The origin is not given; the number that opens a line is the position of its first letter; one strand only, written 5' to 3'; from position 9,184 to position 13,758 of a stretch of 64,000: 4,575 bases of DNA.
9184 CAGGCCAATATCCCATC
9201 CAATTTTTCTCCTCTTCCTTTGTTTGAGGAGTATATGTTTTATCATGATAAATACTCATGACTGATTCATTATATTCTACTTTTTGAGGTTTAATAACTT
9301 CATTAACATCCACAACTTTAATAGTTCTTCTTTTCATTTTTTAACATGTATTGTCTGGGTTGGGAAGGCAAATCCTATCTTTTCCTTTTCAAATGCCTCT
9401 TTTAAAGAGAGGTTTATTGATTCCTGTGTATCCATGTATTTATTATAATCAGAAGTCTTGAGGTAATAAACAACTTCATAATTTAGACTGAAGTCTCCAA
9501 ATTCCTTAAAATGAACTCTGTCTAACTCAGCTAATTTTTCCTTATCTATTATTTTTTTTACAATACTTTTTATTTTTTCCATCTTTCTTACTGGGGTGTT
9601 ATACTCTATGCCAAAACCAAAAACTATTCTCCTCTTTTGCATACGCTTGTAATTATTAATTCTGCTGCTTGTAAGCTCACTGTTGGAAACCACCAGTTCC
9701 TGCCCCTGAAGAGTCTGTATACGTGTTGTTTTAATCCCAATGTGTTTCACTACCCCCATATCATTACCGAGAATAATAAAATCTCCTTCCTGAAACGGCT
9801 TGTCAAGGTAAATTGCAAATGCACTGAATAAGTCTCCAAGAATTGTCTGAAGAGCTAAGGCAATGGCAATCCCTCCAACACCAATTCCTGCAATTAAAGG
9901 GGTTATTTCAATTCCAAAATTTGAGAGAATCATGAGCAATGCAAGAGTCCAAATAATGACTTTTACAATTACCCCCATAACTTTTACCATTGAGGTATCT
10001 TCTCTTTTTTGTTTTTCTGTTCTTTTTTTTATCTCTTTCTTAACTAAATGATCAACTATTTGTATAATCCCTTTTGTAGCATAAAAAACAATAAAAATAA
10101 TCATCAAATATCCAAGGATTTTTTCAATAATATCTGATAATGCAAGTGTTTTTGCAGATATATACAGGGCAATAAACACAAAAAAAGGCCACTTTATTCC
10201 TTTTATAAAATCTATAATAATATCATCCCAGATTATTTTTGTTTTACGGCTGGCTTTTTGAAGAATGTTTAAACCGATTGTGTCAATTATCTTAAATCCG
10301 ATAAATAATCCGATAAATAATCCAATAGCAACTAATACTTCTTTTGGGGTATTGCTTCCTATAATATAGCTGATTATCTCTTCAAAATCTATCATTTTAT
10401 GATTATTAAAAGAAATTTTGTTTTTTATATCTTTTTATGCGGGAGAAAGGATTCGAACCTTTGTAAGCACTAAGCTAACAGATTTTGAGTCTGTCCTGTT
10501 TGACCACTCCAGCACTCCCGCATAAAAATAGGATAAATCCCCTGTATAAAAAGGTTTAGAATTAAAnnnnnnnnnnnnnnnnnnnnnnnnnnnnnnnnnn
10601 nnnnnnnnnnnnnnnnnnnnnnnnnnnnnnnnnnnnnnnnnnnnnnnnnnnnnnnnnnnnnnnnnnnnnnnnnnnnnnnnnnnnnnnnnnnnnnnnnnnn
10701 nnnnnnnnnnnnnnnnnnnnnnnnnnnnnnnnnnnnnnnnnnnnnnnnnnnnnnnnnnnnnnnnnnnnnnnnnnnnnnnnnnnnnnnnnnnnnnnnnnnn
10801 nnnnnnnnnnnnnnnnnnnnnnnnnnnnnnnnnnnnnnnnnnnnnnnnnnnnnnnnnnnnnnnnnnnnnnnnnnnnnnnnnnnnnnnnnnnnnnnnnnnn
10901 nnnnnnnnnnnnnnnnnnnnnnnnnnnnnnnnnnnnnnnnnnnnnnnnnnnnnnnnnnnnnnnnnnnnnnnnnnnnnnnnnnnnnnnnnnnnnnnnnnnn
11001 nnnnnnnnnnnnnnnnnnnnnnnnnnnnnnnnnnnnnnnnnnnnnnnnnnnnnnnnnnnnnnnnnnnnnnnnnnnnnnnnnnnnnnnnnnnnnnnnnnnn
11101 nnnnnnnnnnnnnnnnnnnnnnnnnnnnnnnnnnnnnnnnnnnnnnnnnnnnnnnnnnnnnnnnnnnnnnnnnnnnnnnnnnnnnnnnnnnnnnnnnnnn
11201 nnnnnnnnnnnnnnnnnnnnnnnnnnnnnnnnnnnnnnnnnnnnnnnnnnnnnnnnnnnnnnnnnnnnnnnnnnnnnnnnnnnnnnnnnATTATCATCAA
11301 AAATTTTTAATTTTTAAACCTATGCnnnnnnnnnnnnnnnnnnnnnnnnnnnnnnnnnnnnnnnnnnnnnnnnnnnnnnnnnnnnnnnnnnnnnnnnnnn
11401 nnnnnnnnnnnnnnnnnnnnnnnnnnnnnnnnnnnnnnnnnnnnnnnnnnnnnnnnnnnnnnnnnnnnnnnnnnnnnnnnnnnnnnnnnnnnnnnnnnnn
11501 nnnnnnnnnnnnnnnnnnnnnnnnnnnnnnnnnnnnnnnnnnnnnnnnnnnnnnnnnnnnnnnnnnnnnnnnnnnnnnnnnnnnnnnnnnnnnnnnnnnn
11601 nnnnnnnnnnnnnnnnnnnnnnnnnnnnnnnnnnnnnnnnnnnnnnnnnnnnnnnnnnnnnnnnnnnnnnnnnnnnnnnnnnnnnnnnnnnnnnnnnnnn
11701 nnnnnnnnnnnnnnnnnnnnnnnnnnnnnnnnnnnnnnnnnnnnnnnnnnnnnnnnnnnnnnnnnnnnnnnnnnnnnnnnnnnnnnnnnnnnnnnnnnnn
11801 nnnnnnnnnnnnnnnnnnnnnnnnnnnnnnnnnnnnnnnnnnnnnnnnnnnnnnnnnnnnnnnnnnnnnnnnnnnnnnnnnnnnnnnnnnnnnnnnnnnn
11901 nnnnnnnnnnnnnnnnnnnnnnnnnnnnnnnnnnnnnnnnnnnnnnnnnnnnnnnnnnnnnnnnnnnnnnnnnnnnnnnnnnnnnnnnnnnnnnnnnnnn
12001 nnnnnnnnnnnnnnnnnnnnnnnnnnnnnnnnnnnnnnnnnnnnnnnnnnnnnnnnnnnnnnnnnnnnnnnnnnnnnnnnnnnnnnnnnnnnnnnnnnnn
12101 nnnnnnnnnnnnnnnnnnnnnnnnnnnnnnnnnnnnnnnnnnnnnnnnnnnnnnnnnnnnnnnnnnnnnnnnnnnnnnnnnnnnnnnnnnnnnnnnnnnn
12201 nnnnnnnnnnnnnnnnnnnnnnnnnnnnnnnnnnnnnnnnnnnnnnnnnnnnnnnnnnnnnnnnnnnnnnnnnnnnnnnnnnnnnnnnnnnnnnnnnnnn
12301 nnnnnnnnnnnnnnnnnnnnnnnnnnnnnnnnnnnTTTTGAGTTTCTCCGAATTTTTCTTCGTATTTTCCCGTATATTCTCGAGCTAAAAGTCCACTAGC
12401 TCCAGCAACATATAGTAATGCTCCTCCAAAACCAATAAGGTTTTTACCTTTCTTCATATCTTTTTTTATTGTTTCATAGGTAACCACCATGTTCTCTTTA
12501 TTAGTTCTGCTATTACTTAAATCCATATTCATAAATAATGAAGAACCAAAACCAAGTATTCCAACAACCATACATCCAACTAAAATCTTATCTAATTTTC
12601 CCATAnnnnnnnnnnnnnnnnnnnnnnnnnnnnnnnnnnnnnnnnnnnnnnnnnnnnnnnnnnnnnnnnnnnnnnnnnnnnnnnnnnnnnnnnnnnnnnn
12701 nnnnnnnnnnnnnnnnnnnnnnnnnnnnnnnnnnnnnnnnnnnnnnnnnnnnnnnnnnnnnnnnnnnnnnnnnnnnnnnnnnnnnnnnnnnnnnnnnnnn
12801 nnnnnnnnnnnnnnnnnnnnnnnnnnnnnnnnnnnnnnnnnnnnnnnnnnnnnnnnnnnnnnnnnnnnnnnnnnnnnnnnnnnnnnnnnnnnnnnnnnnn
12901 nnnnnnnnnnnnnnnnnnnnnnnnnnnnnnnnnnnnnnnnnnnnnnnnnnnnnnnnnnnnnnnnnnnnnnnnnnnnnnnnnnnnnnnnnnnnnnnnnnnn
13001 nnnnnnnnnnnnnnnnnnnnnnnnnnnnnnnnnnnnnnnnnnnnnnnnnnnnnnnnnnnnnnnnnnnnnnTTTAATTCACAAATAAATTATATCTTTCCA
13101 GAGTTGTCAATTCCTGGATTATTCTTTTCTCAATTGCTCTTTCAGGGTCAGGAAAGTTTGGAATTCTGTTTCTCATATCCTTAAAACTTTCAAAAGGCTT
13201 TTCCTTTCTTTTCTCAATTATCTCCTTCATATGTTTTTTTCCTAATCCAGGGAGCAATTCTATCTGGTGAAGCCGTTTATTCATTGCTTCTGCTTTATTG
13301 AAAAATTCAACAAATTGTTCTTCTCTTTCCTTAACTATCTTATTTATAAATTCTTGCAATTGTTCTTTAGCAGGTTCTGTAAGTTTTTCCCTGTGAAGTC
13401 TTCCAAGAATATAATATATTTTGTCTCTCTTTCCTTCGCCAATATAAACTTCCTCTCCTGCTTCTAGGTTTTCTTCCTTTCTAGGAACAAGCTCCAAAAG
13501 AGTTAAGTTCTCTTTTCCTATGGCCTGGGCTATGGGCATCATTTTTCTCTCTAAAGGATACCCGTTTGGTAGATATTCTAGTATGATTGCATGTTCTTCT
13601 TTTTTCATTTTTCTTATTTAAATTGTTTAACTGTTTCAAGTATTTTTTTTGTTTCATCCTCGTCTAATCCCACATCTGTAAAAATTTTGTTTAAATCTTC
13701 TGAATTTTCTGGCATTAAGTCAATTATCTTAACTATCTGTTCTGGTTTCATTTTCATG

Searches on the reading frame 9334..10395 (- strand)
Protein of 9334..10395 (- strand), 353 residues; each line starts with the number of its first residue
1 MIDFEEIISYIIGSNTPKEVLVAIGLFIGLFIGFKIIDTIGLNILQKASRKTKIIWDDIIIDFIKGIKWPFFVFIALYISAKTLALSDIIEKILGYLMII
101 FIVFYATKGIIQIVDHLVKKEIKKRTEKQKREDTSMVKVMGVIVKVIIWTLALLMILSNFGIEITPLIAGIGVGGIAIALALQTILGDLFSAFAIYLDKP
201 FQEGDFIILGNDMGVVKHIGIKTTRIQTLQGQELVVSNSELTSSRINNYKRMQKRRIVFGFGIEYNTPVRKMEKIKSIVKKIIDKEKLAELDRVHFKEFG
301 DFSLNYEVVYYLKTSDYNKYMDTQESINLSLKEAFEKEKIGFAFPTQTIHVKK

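Call 92: search_protein_families(library=pfam, proteins=[window:9334-10395:-], max_evalue=0.001)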
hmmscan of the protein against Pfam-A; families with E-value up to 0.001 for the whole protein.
window:9334-10395:- (353 aa): 4 families
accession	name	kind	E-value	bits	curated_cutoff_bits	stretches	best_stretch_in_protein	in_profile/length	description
PF21082.3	MS_channel_3rd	-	1.2e-18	67.8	21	1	257-342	1-88/88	Mechanosensitive ion channel MscS, C-terminal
PF00924.24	MS_channel_2nd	-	6.8e-16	58.6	20.2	1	184-251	1-68/68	Mechanosensitive ion channel, beta-domain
PF21088.3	MS_channel_1st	-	3.8e-09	36.8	23.1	1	143-183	2-42/42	Mechanosensitive ion channel, transmembrane helices 2/3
PF07264.17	EI24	-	0.00089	19.9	32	0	20-194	22-153/199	Sulfate transporter CysZ/Etoposide-induced protein 2.4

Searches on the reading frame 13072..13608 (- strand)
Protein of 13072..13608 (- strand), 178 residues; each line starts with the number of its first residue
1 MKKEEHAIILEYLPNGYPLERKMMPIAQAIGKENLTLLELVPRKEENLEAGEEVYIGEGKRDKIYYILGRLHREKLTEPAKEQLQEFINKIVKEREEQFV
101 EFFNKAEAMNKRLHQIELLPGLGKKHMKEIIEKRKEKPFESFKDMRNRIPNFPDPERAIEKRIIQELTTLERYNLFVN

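Call 92: search_protein_families(library=pfam, proteins=[window:13072-13608:-], max_evalue=0.001)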
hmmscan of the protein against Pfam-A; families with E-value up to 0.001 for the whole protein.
window:13072-13608:- (178 aa): 2 families
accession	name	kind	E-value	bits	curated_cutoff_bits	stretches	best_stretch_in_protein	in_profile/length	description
PF04919.18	DUF655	-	1.1e-58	198.6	22.2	1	4-177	2-180/181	Protein of unknown function (DUF655)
PF14579.12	HHH_6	-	7.3e-07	29.8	25.6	1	120-151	31-63/90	Helix-hairpin-helix motif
